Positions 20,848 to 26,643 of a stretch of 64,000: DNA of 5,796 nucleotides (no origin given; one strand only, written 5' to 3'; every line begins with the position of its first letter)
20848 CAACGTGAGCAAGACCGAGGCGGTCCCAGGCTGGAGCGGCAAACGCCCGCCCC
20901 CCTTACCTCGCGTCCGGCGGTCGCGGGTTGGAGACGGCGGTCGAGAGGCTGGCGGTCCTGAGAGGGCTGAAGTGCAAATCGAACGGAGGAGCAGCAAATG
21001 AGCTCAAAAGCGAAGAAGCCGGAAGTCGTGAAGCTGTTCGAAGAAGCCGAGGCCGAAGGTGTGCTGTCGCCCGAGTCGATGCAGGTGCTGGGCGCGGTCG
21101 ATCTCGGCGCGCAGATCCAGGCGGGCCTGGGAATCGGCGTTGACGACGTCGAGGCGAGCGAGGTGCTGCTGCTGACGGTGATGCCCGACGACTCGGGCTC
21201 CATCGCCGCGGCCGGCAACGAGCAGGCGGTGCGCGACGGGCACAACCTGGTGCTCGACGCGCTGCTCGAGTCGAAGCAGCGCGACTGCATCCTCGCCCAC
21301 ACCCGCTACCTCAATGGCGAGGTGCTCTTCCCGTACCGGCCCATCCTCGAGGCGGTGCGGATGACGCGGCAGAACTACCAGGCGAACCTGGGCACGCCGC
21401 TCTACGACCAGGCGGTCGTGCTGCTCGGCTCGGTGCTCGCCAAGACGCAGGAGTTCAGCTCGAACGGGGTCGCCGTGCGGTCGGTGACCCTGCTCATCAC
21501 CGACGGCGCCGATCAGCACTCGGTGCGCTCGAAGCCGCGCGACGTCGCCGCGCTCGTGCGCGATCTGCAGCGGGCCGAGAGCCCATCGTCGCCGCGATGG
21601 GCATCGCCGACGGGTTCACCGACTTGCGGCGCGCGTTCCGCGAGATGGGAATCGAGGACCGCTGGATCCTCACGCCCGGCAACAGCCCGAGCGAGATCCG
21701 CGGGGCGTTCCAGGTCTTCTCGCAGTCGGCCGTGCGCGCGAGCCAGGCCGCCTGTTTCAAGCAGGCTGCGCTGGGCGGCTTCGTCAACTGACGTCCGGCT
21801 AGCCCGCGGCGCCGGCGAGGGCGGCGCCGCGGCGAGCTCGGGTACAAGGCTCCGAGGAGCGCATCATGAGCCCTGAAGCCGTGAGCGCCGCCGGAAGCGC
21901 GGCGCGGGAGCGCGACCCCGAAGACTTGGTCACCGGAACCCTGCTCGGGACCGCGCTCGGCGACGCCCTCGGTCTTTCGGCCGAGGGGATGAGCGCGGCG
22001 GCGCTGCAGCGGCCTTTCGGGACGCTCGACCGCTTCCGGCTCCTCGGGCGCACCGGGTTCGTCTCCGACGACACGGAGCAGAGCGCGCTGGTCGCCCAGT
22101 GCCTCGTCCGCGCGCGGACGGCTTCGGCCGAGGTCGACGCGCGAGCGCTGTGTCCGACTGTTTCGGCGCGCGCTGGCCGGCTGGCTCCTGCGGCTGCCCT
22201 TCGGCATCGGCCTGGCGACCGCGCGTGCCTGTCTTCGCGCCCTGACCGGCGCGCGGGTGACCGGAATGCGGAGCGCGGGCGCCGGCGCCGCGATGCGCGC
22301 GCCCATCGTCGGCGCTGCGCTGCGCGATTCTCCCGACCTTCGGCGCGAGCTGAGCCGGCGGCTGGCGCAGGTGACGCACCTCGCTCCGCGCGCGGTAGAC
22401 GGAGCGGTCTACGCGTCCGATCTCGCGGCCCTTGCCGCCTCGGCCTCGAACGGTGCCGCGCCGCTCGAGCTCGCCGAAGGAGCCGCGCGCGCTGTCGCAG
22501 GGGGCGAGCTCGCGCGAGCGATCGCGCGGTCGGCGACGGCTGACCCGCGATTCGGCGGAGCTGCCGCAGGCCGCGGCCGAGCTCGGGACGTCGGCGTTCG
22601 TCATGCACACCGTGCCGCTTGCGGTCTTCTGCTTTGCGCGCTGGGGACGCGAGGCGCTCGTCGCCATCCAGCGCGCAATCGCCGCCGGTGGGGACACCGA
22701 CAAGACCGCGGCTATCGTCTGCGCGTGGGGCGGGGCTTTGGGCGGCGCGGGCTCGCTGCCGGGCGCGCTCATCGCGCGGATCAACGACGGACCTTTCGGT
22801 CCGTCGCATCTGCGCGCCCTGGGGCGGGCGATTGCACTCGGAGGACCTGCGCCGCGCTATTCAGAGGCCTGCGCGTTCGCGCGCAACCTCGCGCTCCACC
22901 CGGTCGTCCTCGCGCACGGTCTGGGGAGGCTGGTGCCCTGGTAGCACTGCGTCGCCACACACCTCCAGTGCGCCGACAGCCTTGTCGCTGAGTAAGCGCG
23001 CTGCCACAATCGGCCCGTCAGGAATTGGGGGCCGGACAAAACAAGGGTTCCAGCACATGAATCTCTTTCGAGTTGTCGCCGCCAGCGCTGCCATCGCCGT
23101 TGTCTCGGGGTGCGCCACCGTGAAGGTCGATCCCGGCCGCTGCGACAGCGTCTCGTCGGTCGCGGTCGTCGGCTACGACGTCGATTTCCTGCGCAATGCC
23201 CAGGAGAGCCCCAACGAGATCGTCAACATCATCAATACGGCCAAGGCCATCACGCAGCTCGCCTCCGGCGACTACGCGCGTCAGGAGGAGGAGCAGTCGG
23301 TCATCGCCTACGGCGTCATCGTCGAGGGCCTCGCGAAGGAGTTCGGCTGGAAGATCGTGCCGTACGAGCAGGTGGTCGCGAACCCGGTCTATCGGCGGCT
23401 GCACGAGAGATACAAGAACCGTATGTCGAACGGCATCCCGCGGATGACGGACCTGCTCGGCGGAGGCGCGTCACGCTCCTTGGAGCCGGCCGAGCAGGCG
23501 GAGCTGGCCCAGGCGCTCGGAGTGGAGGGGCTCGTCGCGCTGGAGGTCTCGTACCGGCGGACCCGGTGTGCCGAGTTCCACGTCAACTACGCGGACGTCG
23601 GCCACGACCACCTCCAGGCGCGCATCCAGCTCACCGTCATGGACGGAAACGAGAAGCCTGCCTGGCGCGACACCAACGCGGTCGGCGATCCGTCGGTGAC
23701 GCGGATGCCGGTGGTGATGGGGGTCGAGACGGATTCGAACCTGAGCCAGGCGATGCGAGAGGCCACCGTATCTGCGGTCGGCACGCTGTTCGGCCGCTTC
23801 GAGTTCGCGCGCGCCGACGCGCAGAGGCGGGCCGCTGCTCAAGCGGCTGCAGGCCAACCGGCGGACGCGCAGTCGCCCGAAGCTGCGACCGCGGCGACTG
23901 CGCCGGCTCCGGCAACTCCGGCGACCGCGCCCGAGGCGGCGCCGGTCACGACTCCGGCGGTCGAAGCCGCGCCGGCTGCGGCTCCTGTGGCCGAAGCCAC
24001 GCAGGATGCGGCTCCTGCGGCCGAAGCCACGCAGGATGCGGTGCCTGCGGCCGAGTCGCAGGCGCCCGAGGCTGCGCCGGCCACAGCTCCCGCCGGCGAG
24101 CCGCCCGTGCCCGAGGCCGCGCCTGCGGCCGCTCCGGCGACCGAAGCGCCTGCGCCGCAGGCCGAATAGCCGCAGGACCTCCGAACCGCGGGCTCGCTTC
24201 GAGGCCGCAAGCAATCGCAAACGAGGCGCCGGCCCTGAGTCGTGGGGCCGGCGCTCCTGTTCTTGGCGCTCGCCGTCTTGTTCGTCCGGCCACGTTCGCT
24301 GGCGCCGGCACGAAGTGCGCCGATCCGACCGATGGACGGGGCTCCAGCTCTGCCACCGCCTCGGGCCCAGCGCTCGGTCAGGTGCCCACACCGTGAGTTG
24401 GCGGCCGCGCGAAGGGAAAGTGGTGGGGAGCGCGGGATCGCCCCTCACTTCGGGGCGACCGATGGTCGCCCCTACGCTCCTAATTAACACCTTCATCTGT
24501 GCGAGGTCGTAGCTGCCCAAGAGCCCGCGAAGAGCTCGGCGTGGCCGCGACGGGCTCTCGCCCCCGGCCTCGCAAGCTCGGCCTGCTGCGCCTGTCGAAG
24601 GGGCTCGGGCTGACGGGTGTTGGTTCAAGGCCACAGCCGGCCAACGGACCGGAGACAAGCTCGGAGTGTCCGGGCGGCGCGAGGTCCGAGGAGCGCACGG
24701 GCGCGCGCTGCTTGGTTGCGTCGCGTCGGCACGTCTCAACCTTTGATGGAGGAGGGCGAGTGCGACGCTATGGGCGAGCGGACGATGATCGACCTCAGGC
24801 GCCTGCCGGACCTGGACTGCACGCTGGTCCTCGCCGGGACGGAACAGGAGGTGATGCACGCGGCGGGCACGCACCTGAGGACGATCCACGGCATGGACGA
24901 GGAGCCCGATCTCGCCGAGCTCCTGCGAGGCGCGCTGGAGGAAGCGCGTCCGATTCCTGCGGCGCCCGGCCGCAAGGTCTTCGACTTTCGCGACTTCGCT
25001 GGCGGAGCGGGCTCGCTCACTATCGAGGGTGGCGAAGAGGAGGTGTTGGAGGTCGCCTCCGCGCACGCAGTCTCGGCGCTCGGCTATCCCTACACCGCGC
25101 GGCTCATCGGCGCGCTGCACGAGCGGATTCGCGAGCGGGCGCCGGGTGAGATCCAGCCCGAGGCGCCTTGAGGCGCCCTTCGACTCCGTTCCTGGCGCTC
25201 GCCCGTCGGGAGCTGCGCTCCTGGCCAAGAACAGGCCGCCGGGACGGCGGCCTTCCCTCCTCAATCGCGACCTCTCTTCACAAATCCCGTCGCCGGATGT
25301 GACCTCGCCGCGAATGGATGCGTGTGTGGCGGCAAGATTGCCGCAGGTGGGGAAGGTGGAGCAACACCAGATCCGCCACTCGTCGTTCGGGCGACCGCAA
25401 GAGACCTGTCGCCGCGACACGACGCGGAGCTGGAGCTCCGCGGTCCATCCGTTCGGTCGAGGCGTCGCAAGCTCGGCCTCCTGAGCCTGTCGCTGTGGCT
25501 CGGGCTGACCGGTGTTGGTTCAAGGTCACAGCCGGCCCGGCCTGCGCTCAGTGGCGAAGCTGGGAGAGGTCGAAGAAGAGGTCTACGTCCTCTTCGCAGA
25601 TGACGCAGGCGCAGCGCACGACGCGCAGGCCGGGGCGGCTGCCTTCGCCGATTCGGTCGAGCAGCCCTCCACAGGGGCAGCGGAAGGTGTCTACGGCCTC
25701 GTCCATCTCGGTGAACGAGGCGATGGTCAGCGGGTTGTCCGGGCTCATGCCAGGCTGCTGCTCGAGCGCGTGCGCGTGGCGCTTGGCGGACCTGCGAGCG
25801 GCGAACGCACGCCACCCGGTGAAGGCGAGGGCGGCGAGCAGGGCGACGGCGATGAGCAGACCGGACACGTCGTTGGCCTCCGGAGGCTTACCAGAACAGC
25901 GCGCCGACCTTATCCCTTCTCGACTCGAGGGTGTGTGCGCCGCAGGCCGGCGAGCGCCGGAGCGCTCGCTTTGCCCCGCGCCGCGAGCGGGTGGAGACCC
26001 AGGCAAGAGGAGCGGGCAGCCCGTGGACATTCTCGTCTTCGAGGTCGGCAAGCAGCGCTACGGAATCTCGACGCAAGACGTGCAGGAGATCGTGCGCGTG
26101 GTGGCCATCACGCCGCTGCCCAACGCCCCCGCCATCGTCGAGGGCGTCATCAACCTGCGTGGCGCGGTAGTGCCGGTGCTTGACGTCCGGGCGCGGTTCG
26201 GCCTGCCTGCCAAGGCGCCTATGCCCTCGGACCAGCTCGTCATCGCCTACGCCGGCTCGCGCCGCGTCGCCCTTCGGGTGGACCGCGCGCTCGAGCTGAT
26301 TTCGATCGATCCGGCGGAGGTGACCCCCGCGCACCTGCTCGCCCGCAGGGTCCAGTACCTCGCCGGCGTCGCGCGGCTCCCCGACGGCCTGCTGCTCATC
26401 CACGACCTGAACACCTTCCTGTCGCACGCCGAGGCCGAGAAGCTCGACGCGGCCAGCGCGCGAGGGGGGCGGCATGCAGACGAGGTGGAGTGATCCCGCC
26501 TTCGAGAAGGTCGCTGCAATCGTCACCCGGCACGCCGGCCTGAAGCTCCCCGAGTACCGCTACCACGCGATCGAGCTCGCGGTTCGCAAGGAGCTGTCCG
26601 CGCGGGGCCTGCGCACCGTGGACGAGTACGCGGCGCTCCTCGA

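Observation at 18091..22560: Four frameshifts concentrated in the kinase, vWA and ARH genes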

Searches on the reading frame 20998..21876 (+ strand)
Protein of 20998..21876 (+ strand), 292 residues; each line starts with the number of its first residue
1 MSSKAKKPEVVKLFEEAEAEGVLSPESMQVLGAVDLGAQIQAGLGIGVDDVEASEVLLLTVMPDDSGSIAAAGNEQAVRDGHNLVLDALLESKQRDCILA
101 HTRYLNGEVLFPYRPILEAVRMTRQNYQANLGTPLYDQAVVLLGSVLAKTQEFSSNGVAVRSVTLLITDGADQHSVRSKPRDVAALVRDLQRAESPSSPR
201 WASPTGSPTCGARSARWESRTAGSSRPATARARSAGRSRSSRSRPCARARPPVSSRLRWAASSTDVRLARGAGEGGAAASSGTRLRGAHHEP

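Call 12: find_encoding_contigs(protein=window:20998-21876:+, flank=6000, max_places=10)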
Protein window:20998-21876:+ (292 aa): 5 contigs read that carry it; 5 places shown.
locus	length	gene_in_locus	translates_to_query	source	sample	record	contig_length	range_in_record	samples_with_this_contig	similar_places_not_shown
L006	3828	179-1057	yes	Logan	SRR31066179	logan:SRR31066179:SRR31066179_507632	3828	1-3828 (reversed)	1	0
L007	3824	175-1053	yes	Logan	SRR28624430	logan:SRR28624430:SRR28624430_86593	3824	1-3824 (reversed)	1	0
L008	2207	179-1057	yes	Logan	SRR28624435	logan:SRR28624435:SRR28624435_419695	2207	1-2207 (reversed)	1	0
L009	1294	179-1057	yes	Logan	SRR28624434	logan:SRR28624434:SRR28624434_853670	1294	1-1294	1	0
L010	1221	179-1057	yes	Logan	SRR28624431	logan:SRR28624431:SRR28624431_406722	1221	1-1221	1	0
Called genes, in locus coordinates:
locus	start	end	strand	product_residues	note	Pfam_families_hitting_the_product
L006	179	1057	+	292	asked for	-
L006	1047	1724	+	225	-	PF03747:ADP_ribosyl_GH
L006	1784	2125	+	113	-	PF03747:ADP_ribosyl_GH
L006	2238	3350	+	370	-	-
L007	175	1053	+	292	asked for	-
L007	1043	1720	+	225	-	PF03747:ADP_ribosyl_GH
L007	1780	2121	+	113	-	PF03747:ADP_ribosyl_GH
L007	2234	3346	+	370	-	-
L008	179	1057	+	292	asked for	-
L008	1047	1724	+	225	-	PF03747:ADP_ribosyl_GH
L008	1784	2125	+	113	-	PF03747:ADP_ribosyl_GH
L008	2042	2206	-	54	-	?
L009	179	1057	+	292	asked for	-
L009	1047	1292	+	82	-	?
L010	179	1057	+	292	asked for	-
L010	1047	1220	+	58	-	?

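Call 51: list_cluster_members(proteins=[window:20998-21876:+, window:21866-22543:+, window:22603-22944:+, window:51768-53420:-, window:16850-17602:+, window:16047-16736:+, window:23057-24169:+])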
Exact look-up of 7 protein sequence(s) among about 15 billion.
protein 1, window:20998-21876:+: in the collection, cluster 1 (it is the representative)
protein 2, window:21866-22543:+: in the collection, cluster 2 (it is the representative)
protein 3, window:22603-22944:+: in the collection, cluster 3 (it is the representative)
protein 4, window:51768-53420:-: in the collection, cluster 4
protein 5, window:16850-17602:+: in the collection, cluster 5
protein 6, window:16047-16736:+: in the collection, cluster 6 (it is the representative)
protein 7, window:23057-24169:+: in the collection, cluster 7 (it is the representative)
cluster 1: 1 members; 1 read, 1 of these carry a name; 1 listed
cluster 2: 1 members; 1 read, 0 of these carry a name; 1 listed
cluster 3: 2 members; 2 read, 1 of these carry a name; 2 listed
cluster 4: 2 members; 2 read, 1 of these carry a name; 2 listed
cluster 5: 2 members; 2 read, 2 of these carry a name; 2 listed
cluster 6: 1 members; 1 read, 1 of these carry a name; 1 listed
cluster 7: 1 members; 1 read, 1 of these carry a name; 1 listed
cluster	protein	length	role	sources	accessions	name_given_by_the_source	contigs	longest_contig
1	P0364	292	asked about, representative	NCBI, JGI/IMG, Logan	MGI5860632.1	MAG: hypothetical protein ACOX6T_01085 [Myxococcales bacterium] | hypothetical protein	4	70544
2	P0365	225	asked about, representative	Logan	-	-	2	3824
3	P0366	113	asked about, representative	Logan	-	-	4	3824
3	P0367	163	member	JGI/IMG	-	ADP-ribosyl-[dinitrogen reductase] hydrolase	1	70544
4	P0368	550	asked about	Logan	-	-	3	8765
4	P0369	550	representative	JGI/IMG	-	tetratricopeptide (TPR) repeat protein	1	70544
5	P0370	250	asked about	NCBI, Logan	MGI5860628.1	MAG: protein phosphatase 2C domain-containing protein [Myxococcales bacterium]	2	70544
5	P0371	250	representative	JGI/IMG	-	hypothetical protein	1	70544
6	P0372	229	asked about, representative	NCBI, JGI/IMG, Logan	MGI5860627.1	MAG: NUDIX hydrolase [Myxococcales bacterium] | 8-oxo-dGTP diphosphatase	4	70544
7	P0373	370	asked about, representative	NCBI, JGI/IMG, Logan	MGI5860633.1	MAG: hypothetical protein ACOX6T_01100 [Myxococcales bacterium] | hypothetical protein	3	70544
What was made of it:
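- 20998..21582 (+): vWA-like gene, N-terminal 195 codons, holding the MIDAS-type residues D64xS66xS68...T133...D169. Read on in this frame it runs to 21876, giving the 292-aa product NCBI MGI5860632.1 (call 51).
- Tried and rejected: The 90% clusters of the vWA and ARH fragments hold no intact member (call 51).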

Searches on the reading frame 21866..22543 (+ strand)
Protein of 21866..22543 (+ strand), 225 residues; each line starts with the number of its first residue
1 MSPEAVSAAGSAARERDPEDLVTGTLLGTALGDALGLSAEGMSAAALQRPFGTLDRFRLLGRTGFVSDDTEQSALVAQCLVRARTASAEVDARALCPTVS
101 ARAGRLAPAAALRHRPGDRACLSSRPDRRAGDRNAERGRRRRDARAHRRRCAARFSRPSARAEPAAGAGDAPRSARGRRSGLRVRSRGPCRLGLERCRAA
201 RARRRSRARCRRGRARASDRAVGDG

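Call 13: find_encoding_contigs(protein=window:21866-22543:+, flank=6000, max_places=10)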
Protein window:21866-22543:+ (225 aa): 3 contigs read that carry it; 3 places shown.
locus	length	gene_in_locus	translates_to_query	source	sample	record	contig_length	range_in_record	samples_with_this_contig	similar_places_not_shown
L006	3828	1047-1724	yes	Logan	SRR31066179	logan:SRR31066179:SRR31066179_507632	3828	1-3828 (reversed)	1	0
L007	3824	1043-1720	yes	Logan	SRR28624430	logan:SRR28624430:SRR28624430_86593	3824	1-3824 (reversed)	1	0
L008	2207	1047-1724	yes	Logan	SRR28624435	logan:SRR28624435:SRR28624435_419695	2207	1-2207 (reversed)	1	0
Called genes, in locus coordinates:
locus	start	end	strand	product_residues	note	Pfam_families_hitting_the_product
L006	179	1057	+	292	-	-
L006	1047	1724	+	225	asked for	PF03747:ADP_ribosyl_GH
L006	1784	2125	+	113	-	PF03747:ADP_ribosyl_GH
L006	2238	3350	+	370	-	-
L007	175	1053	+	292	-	-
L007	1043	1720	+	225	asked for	PF03747:ADP_ribosyl_GH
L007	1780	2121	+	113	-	PF03747:ADP_ribosyl_GH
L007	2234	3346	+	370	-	-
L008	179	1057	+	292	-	-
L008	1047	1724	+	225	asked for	PF03747:ADP_ribosyl_GH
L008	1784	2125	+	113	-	PF03747:ADP_ribosyl_GH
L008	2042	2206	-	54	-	?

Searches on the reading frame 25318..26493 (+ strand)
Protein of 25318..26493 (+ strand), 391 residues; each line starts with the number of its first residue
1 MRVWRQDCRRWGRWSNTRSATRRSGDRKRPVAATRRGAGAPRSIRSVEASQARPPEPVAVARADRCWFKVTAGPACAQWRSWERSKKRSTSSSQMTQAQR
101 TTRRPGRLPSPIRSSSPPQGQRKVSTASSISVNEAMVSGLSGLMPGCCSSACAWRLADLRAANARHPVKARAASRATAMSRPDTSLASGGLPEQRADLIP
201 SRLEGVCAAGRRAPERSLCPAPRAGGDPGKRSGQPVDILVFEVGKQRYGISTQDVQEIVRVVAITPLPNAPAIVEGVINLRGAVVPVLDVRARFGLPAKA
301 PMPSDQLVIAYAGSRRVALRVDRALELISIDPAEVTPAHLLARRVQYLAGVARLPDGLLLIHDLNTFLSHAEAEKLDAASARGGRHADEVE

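Call 41: search_protein_families(library=pfam, max_evalue=0.001, proteins=[window:25318-26493:+])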
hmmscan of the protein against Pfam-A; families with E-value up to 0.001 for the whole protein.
window:25318-26493:+ (391 aa): 1 family
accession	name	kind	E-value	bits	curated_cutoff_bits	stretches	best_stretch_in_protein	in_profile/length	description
PF01584.24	CheW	-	2.1e-33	115.3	23.5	1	238-371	2-137/138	CheW-like domain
